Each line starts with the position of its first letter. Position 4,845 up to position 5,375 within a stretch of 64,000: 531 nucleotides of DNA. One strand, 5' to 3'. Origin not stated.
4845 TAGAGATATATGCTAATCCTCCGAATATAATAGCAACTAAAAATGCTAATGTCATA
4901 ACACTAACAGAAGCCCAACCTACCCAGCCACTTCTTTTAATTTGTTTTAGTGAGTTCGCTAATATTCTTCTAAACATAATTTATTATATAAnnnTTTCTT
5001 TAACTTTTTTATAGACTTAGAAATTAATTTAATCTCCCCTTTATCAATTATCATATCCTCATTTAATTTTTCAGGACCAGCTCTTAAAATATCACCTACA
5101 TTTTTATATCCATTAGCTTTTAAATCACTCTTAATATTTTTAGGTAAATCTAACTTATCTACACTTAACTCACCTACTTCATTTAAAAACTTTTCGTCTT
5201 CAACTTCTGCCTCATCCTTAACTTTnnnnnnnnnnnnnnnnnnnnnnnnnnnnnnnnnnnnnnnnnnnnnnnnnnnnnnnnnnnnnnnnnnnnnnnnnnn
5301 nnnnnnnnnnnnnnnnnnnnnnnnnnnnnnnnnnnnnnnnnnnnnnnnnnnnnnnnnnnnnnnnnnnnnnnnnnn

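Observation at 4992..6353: FtsE fused to an acidic disordered linker and an RpoA-alphaCTD-like helix-hairpin-helix domain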

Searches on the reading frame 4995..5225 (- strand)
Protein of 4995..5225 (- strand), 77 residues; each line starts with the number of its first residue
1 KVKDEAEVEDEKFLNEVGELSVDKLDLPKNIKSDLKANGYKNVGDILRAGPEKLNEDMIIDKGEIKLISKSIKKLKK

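Call 3: search_protein_families(library=pfam, proteins=[window:4995-5201:-], max_evalue=10)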
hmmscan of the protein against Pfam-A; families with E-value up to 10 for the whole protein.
seq(69 aa): 2 families
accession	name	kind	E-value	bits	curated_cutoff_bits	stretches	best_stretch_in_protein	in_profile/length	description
PF03118.21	RNA_pol_A_CTD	-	0.039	14.1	23.8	1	8-47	9-48/67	Bacterial RNA polymerase, alpha chain C terminal domain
PF00536.37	SAM_1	-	0.089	13.6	23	1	25-68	22-64/64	SAM domain (Sterile alpha motif)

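Call 4: search_protein_families(library=ncbifam, proteins=[window:4995-5201:-], max_evalue=10)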
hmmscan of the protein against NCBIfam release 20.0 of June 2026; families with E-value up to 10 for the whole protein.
seq(69 aa): 1 family
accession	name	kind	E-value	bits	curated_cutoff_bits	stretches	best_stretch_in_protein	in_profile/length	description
NF003301.0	PRK04301.1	equivalog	0.096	11.8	259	1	19-66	13-60/316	DNA repair and recombination protein RadA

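Call 5: find_homologous_proteins(query=window:4995-5225:-, max_evalue=0.01)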
Query seq(77 aa): 2 candidates shared short words with the query, none scored E <= 0.01.

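Call 13: search_solved_structures(query=A1, max_evalue=10, show_alignments=3)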
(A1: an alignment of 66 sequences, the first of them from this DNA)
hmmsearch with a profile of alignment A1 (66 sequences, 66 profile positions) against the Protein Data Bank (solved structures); distinct sequences matched with E-value up to 10: 113 (the best 60 are shown).
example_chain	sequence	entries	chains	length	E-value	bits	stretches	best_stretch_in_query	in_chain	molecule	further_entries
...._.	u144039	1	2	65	3.4e-08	36.3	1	9-64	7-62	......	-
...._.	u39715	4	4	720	7.4e-08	35.2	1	22-60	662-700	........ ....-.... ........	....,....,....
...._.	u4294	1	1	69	2.3e-06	30.4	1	3-61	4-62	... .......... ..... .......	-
8xzv_A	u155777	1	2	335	2.2e-05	27.3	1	8-61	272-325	DNA-directed RNA polymerase subunit alpha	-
8qma_C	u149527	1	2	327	3e-05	26.9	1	8-61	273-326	DNA-directed RNA polymerase subunit alpha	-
8r5o_A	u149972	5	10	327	3.1e-05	26.8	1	8-61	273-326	DNA-directed RNA polymerase subunit alpha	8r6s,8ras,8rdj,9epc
1z3e_B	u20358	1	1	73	5.6e-05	26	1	2-61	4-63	DNA-directed RNA polymerase alpha chain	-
3ihq_B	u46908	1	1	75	6.1e-05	25.9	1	2-61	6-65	DNA-directed RNA polymerase subunit alpha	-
3gfk_B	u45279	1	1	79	7.1e-05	25.7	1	2-61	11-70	DNA-directed RNA polymerase subunit alpha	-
4mq9_A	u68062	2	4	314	0.0001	25.1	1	3-61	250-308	DNA-directed RNA polymerase subunit alpha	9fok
1iw7_A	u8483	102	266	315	0.0001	25.1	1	3-61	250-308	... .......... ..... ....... | DNA-directed RNA polymerase alpha chain | DNA-directed RNA polymerase subunit alpha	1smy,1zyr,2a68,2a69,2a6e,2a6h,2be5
1hqm_A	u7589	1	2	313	0.00014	24.7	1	5-61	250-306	DNA-directed RNA polymerase subunit alpha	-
1l9u_A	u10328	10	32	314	0.00014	24.7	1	5-61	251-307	RNA POLYMERASE, ALPHA SUBUNIT | DNA-directed RNA polymerase alpha chain | DNA-directed RNA polymerase subunit alpha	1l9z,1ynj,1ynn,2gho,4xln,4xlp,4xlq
1i6v_A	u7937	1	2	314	0.00014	24.7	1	5-61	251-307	DNA-DIRECTED RNA POLYMERASE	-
5tjg_A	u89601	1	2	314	0.00014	24.7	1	5-61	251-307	DNA-directed RNA polymerase subunit alpha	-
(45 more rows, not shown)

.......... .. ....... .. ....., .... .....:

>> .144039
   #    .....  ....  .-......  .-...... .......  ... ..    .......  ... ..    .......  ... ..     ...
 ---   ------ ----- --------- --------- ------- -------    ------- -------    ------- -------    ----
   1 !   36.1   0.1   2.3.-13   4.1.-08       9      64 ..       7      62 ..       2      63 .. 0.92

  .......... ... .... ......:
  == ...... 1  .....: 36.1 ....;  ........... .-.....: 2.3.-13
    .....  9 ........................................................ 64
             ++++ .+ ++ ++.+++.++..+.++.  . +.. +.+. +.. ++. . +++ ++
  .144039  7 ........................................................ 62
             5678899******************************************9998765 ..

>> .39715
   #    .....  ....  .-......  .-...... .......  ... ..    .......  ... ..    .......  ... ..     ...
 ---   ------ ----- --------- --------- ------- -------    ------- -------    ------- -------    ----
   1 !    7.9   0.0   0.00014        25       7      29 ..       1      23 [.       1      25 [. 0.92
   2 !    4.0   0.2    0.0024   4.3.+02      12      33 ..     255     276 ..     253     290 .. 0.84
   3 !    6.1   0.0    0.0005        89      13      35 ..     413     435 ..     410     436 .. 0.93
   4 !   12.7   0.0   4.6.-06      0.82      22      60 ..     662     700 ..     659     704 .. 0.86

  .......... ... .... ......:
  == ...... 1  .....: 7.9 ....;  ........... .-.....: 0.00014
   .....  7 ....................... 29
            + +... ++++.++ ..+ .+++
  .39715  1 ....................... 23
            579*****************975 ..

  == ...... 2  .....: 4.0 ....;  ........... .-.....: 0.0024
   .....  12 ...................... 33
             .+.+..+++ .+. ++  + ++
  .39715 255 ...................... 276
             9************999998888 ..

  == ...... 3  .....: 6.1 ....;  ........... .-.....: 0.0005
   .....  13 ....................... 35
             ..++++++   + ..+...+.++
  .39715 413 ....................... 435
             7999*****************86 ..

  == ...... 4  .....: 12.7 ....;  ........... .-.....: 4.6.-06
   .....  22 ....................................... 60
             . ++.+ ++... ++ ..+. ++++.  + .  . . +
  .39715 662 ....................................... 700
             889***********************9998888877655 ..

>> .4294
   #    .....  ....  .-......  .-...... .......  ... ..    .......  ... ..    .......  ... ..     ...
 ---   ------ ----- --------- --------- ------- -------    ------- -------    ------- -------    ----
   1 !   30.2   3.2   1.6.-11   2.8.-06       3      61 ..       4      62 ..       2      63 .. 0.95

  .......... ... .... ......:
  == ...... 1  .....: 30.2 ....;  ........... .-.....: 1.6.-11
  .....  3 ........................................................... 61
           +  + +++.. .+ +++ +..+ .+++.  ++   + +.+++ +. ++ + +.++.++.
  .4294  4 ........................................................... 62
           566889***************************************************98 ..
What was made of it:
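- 4995..5165 (-): C-terminal alpha-CTD / Rad51-N-type (HhH)2 four-helix domain (residues 397-453). Profile vs PDB in call 13.
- Closest known: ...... / RAD51D N-terminal domain. Same: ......-NTD is the best single PDB sequence hit (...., E 3.4e-8, call 13).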

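Call 14: search_protein_families(library=pfam, alignment_id=A1, max_evalue=1)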
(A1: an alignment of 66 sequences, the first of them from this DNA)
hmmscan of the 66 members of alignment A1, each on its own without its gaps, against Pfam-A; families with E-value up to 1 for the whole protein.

A. member 1, seq(64 aa): 1 family
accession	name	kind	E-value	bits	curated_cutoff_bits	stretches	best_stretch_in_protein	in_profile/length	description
PF00536.37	SAM_1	-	0.08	13.8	23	1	20-63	22-64/64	SAM domain (Sterile alpha motif)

B. families by the number of members that match (of 66 scanned): 42 families (the first 25 are shown)
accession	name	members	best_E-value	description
PF03118.21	RNA_pol_A_CTD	41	4.2e-08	Bacterial RNA polymerase, alpha chain C terminal domain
PF21794.3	RAD51D_N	29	0.00025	RAD51D, N-terminal domain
PF14520.12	HHH_5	11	2.6e-05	Helix-hairpin-helix domain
PF22357.2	AF1548-like_C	9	7.6e-05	AF1548-like, C-terminal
PF11731.14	Cdd1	4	0.019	Pathogenicity locus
PF09373.15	PMBR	3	0.0032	Pseudomurein-binding repeat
PF10391.15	DNA_pol_lambd_f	3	0.035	Fingers domain of DNA polymerase lambda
PF18274.6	V_ATPase_prox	2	0.015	Vacuolar ATPase Subunit I N-terminal proximal lobe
PF19121.6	DUF5805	2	0.026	Family of unknown function (DUF5805)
PF19244.4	Poly_A_pol_cat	2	0.15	Poly(A) polymerase catalytic subunit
PF08221.17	HTH_9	2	0.18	RNA polymerase III subunit RPC82 helix-turn-helix domain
PF06819.16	Arc_PepC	1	0.0083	Archaeal Peptidase A24 C-terminal Domain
PF22993.4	SAM_EPH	1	0.012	Ephrin receptor 1 SAM domain-like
PF11192.13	DUF2977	1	0.016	Protein of unknown function (DUF2977)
PF11217.13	DUF3013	1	0.017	Protein of unknown function (DUF3013)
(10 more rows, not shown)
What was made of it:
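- Closest known: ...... / RAD51D N-terminal domain. Same: PF21794 matches 29/66 members (call 14).
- The domain belongs to a superfamily rich in non-specific DNA binders (alpha-CTD, HHH_5, Hel308 domain 5, RadA/Rad51 NTD; calls 13, 14).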

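Call 20: predict_structure(alignment_id=A1)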
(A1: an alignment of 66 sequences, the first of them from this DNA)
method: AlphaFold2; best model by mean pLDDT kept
length: 64 residues; sequences in the alignment: 66
mean_pLDDT: 86.0   pTM: 0.65
mean pLDDT of the five models: 86.0, 85.5, 84.7, 83.0, 81.4
residues with pLDDT >= 90: 23; 70-90: 37; 50-70: 4; < 50: 0
segments of 3 or more residues with pLDDT < 50: none
pLDDT, mean of each block of 10 residues (from residue 1): 82 90 91 88 80 89 76
secondary structure, 60 per line:
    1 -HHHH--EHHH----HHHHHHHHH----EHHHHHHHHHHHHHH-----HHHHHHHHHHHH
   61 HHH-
elements in order: H2-5 H16-24 H30-43 H49-63
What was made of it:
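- On RNA_pol_A_CTD (Pfam PF03118): AF2 pLDDT 86 (call 20).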

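Call 23: fold_search(model_id=the predicted structure, library=pdb)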
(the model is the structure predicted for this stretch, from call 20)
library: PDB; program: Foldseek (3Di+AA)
matches with E <= 10: 224; with E <= 0.001: 0
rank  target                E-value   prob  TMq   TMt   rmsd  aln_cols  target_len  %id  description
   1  8r6s_B                3.3e-02  1.00  0.80  0.20   8.3        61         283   23  Plastid-encoded RNA polymerase (Integrated model) (released 2024-03-13)
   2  8gbj_C                6.5e-02  1.00  0.75  0.17   1.6        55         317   18  Cryo-EM structure of a human BCDX2/ssDNA complex (released 2023-06-21)
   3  9zzr_C                7.0e-02  1.00  0.73  0.16   1.6        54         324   18  Cryo-EM Structure of a RAD51 filament bound by ssDNA and the XRCC3-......-RAD51D-XRCC2 paralog complex (released 2026-04-01)
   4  8faz_C                8.0e-02  1.00  0.76  0.17   2.7        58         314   21  Cryo-EM structure of the human BCDX2 complex (released 2023-06-21)
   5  7vpd_S                8.6e-02  1.00  0.76  0.84   1.2        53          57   19  Cryo-EM structure of Streptomyces coelicolor RNAP-promoter open complex with one Zur dimers (released 2022-08-03)
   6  9q2a_A                9.2e-02  1.00  0.77  0.16   1.6        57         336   18  BCDX2-CX3-RAD51-RAD51-ssDNA supercomplex (released 2026-03-04)
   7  5i2d_B                1.3e-01  1.00  0.77  0.19   1.5        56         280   21  Crystal structure of T. thermophilus TTHB099 class II transcription activation complex: TAP-RPo (released 2016-06-22)
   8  9q23_C                1.3e-01  0.99  0.77  0.17   2.0        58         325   19  DX2-CX3-RAD51 structure in the intermediate state (released 2026-03-04)
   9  9dvt_A                1.5e-01  1.00  0.85  0.88   1.2        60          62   17  Cryo-EM structure of RpaA bound to PkaiBC DNA and the CTD of the alpha subunit of RNAP from the cyanobacterium Synecho (released 2025-10-15)
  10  5i2d_A                1.5e-01  0.99  0.75  0.19   1.5        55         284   22  Crystal structure of T. thermophilus TTHB099 class II transcription activation complex: TAP-RPo (released 2016-06-22)
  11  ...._B                1.5e-01  0.99  0.74  0.74   1.9        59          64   24  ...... N-terminal domain (released 2023-08-16)
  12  9svx_C                1.6e-01  0.99  0.73  0.16   1.4        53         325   19  XRCC3-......-RAD51D-XRCC2 (XRCC3 complex) capping a RAD51 filament on single stranded DNA (released 2025-11-26)
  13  9svy_C                2.0e-01  0.99  0.78  0.17   1.4        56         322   18  XRCC3-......-RAD51D-XRCC2 (XRCC3 complex) capping a RAD51 filament on partially duplex DNA (released 2025-11-12)
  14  8hih_G                2.2e-01  0.99  0.72  0.80   1.5        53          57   23  Cryo-EM structure of Mycobacterium tuberculosis transcription initiation complex with transcription factor GlnR (released 2023-06-07)
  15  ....                  2.2e-01  0.98  0.75  0.70   1.9        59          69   22  THE C-TERMINAL DOMAIN OF THE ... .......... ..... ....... FROM THERMUS THERMOPHILUS (released 2000-01-05)
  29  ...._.                5.1e-01  0.93  0.77  0.79   1.8        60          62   23  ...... N-terminal domain (released 2023-08-16)
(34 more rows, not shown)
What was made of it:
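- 4995..5165 (-): Foldseek TM 0.75-0.85 to RpoA CTDs (call 23).
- On RNA_pol_A_CTD (Pfam PF03118): Foldseek matches alpha-CTDs at TM 0.75-0.85 and rmsd 1.2-1.6 A, although E-values are weak for so short a domain (call 23).
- Closest known: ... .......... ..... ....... C-terminal domain. Same: Same four-helix (HhH)2 fold (TM 0.75-0.85, rmsd 1.2-1.6 A, call 23).
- The fold also matches SAM domains weakly (calls 3, 23).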

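Call 29: search_protein_representatives(alignment_id=A1)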
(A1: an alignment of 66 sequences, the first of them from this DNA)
Query: 66 sequences, 66 profile positions. Proteins with E-value up to 0.001 (for the whole library): 650; up to 1e-10: 66; up to 1e-30: 1. The best 150 are listed.
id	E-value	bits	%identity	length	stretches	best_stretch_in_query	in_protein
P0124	5.2e-31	122.3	-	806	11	5-61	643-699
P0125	2.7e-28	113.5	-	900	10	7-60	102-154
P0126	3.0e-24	100.6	-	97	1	2-63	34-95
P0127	8.5e-24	99.1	-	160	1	2-65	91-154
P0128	3.1e-23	97.3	-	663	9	12-55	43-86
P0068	6.1e-22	93.2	-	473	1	2-64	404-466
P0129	8.5e-22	92.7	-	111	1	2-65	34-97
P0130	6.7e-21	89.9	-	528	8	11-59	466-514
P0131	1.7e-20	88.5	-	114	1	2-65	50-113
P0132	1.2e-19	85.8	-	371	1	1-65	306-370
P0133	1.6e-19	85.4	-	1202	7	4-62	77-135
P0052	5.1e-19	83.8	-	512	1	4-65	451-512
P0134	6.7e-19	83.5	-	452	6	6-61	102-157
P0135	1.6e-18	82.2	-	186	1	4-64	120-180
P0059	7.5e-18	80.1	-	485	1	2-65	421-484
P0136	3.9e-17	77.8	-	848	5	2-56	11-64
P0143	1.3e-15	72.9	-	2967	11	14-57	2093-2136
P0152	7.8e-14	67.2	-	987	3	2-64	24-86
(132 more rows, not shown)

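Call 30: search_protein_families(library=pfam, proteins=[P0124, P0125, P0128, P0130, P0133, P0136, P0127, P0132, P0143, P0152], max_evalue=0.001)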
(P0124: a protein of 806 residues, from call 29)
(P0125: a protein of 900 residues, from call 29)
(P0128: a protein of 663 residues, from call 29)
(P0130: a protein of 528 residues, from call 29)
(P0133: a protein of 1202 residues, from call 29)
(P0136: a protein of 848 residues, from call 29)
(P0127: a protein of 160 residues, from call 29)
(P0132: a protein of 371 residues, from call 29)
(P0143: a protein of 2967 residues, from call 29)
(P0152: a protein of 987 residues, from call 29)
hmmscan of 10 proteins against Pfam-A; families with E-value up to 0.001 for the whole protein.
P0124 (806 aa): 18 families
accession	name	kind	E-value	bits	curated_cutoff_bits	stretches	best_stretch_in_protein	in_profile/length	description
PF03118.21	RNA_pol_A_CTD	-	7e-100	327.2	23.8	11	647-699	15-67/67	Bacterial RNA polymerase, alpha chain C terminal domain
PF22993.4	SAM_EPH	-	6.1e-30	103.2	27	0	333-372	20-59/60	Ephrin receptor 1 SAM domain-like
PF14520.12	HHH_5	-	2.4e-29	102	27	0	655-698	13-56/57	Helix-hairpin-helix domain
PF21794.3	RAD51D_N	-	6.3e-25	87.6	27.3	0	462-508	11-57/60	RAD51D, N-terminal domain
PF10391.15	DNA_pol_lambd_f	-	7.8e-21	74.1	29.8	0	529-554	12-37/51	Fingers domain of DNA polymerase lambda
PF14229.12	DUF4332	-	5.6e-16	59.3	23.2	0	332-417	7-88/122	Domain of unknown function (DUF4332)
PF04994.19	TfoX_C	-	7.1e-16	58.5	23.1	0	652-677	11-36/81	TfoX C-terminal domain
PF21999.2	IMS_HHH_1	-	1.3e-13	51.6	27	0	124-148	14-38/53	DNA polymerase-iota, thumb domain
PF02664.20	LuxS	-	3.6e-08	33.7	27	0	334-356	44-66/154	S-Ribosylhomocysteinase (LuxS)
PF12826.13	HHH_2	-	3.7e-08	33.9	27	0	666-694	24-52/64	Helix-hairpin-helix motif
PF11731.14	Cdd1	-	3.9e-07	30.6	25.5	0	655-680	17-42/86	Pathogenicity locus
PF04182.18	B-block_TFIIIC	-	5.3e-07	30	22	0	486-517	20-51/73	B-block binding subunit of TFIIIC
PF21907.4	SAM_CEP-1_C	-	4e-05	24.2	26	0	724-750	59-87/103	CEP-1 C-terminal SAM domain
PF12482.14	DUF3701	-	4.2e-05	24.1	26.9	0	593-635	24-70/93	Phage integrase protein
PF23314.1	TASOR_alpha-beta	-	9e-05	22.9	27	0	723-741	77-95/95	TASOR alpha/beta domain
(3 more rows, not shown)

P0125 (900 aa): 13 families
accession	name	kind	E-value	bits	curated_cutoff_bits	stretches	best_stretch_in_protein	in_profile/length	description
PF03118.21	RNA_pol_A_CTD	-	2.1e-81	268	23.8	9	168-220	13-66/67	Bacterial RNA polymerase, alpha chain C terminal domain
PF22993.4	SAM_EPH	-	2.8e-37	126.7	27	0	629-679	11-60/60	Ephrin receptor 1 SAM domain-like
PF14520.12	HHH_5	-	5.1e-21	75.4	27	0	370-414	10-55/57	Helix-hairpin-helix domain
PF11372.14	DUF3173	-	1e-12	48.2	25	0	327-344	4-21/58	Domain of unknown function (DUF3173)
PF22931.4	SAM_TNK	-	1.2e-12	48.1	25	0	647-679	23-55/56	SAM domain-like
PF22357.2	AF1548-like_C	-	3.8e-08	33.7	23.9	0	376-412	14-50/56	AF1548-like, C-terminal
PF14229.12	DUF4332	-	4.6e-08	33.7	23.2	0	48-136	4-88/122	Domain of unknown function (DUF4332)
PF07647.24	SAM_2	-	1.6e-07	31.8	20.5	0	629-667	13-50/66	SAM domain (Sterile alpha motif)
PF04994.19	TfoX_C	-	1.7e-07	31.7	23.1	0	240-264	10-34/81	TfoX C-terminal domain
PF21794.3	RAD51D_N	-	4.6e-06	27.1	27.3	0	373-398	15-40/60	RAD51D, N-terminal domain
PF11731.14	Cdd1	-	2e-05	25.2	25.5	0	369-399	13-43/86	Pathogenicity locus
PF00627.37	UBA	-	0.0007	19.8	22.4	0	329-352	7-27/37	UBA/TS-N domain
PF20451.3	Calmod_bind_M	-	0.0009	20.2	24.5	0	298-326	8-36/67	Calmodulin binding protein central domain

P0128 (663 aa): 6 families
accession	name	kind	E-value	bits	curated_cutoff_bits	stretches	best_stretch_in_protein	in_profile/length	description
PF03118.21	RNA_pol_A_CTD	-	5.1e-81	266.8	23.8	7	101-154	13-66/67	Bacterial RNA polymerase, alpha chain C terminal domain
PF21794.3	RAD51D_N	-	1.5e-25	89.6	27.3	0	113-149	17-53/60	RAD51D, N-terminal domain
PF14520.12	HHH_5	-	5.8e-24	84.8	27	0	117-148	19-50/57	Helix-hairpin-helix domain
PF14229.12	DUF4332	-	5e-08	33.6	23.2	0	43-74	59-90/122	Domain of unknown function (DUF4332)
PF20451.3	Calmod_bind_M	-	5.5e-06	27.3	24.5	0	297-337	19-64/67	Calmodulin binding protein central domain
PF22993.4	SAM_EPH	-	6.8e-06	26.2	27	0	53-73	23-43/60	Ephrin receptor 1 SAM domain-like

P0130 (528 aa): 20 families
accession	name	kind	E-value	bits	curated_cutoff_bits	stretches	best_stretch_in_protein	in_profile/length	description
PF03118.21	RNA_pol_A_CTD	-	3.6e-62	206.5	23.8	4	467-514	18-65/67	Bacterial RNA polymerase, alpha chain C terminal domain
PF14520.12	HHH_5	-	5.7e-36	123.2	27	2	408-445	13-51/57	Helix-hairpin-helix domain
PF21794.3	RAD51D_N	-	1e-18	67.7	27.3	0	80-106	15-41/60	RAD51D, N-terminal domain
PF22993.4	SAM_EPH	-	1e-18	67.2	27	0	80-106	18-44/60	Ephrin receptor 1 SAM domain-like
PF14229.12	DUF4332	-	3.4e-13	50.3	23.2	0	470-497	62-89/122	Domain of unknown function (DUF4332)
PF04994.19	TfoX_C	-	7.9e-09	36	23.1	0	10-36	10-36/81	TfoX C-terminal domain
PF06216.16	RTBV_P46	-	1.2e-08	34.7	25.6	0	280-316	182-218/389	Rice tungro bacilliform virus P46 protein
PF24040.1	DUF7349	-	1.3e-08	34.9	27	0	224-241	25-42/50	Domain of unknown function (DUF7349)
PF20957.2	GxGYxYP_N_2nd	-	4.3e-07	30.4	24.5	0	465-492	26-53/68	GxGYxYP_N second domain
PF12482.14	DUF3701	-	2.6e-06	27.9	26.9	0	76-100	19-43/93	Phage integrase protein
PF03944.20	Endotoxin_C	-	3.9e-06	27.7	21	0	156-184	6-34/142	delta endotoxin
PF10391.15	DNA_pol_lambd_f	-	3.9e-06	27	29.8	0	471-495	11-35/51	Fingers domain of DNA polymerase lambda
PF22617.1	HCS_D2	-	6.3e-06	26.9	27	0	86-114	9-37/82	Homocitrate synthase post-HMGL domain-like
PF13309.12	HTH_22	-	9.8e-06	25.9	29.6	0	81-104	28-51/63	HTH domain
PF02579.22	Nitro_FeMo-Co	-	5e-05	24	26.3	0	330-367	53-89/94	Dinitrogenase iron-molybdenum cofactor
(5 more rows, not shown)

P0133 (1202 aa): 8 families
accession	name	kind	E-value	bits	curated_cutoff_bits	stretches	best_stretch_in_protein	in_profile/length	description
PF03118.21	RNA_pol_A_CTD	-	2e-47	159.2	23.8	3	379-440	5-66/67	Bacterial RNA polymerase, alpha chain C terminal domain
PF14520.12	HHH_5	-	1.5e-10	41.9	27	0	100-134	23-57/57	Helix-hairpin-helix domain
PF21794.3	RAD51D_N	-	9.8e-08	32.5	27.3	0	602-649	11-58/60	RAD51D, N-terminal domain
PF04545.22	Sigma70_r4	-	1.3e-07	31.4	24.1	1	690-734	8-49/50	Sigma-70, region 4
PF00633.29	HHH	-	3.5e-06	27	24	0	111-130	10-29/30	Helix-hairpin-helix motif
PF22993.4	SAM_EPH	-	4.5e-05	23.5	27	0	321-345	19-43/60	Ephrin receptor 1 SAM domain-like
PF14229.12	DUF4332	-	0.00014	22.5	23.2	0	391-422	58-89/122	Domain of unknown function (DUF4332)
PF00730.31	HhH-GPD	-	0.00069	20.4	26.2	0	93-132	19-62/108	HhH-GPD superfamily base excision DNA repair protein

P0136 (848 aa): 8 families
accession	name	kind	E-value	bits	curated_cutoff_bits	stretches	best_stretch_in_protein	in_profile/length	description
PF03118.21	RNA_pol_A_CTD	-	1.2e-61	204.7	23.8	4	278-332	12-66/67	Bacterial RNA polymerase, alpha chain C terminal domain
PF14520.12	HHH_5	-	3.5e-13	50.3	27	0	131-169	18-56/57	Helix-hairpin-helix domain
PF04545.22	Sigma70_r4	-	7.6e-13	48.2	24.1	1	462-513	1-49/50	Sigma-70, region 4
PF05066.19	HARE-HTH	-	1.5e-06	28.9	25.9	0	735-792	3-70/71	HB1, ASXL, restriction endonuclease HTH domain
PF22993.4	SAM_EPH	-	1.5e-06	28.2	27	0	28-64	20-56/60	Ephrin receptor 1 SAM domain-like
PF21794.3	RAD51D_N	-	2.1e-05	25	27.3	0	22-52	11-41/60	RAD51D, N-terminal domain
PF07647.24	SAM_2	-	0.00011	22.7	20.5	0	292-315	23-46/66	SAM domain (Sterile alpha motif)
PF14229.12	DUF4332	-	0.0007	20.2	23.2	0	31-52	69-90/122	Domain of unknown function (DUF4332)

P0127 (160 aa): 0 families

P0132 (371 aa): 1 family
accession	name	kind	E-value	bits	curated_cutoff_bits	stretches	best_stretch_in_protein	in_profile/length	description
PF00005.33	ABC_tran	-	2.7e-11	44.6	25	1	4-74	75-136/137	ABC transporter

P0143 (2967 aa): 6 families
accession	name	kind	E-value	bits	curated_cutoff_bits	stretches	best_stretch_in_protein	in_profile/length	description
PF09239.17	Topo-VIb_trans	-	2e-47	161.4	24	1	348-515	1-158/159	Topoisomerase VI B subunit, transducer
PF21794.3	RAD51D_N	-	2.9e-21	75.9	27.3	0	2094-2126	13-45/60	RAD51D, N-terminal domain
PF14520.12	HHH_5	-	1.1e-14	55.1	27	0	2091-2133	8-50/57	Helix-hairpin-helix domain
PF03118.21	RNA_pol_A_CTD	-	9.8e-08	32.1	23.8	0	2223-2248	27-52/67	Bacterial RNA polymerase, alpha chain C terminal domain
PF14229.12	DUF4332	-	3.7e-06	27.6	23.2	0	1842-1885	66-110/122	Domain of unknown function (DUF4332)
PF02518.31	HATPase_c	-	1.6e-05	25.7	26.4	1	34-148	9-96/111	Histidine kinase-, DNA gyrase B-, and HSP90-like ATPase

P0152 (987 aa): 4 families
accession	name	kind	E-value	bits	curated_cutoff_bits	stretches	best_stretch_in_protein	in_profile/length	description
PF03118.21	RNA_pol_A_CTD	-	1.9e-28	98.4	23.8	3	224-282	8-66/67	Bacterial RNA polymerase, alpha chain C terminal domain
PF04545.22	Sigma70_r4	-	2.7e-09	36.8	24.1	1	331-376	7-48/50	Sigma-70, region 4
PF21794.3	RAD51D_N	-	1.4e-06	28.8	27.3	0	135-164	11-40/60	RAD51D, N-terminal domain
PF14520.12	HHH_5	-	3.8e-05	24.5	27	0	139-171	13-45/57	Helix-hairpin-helix domain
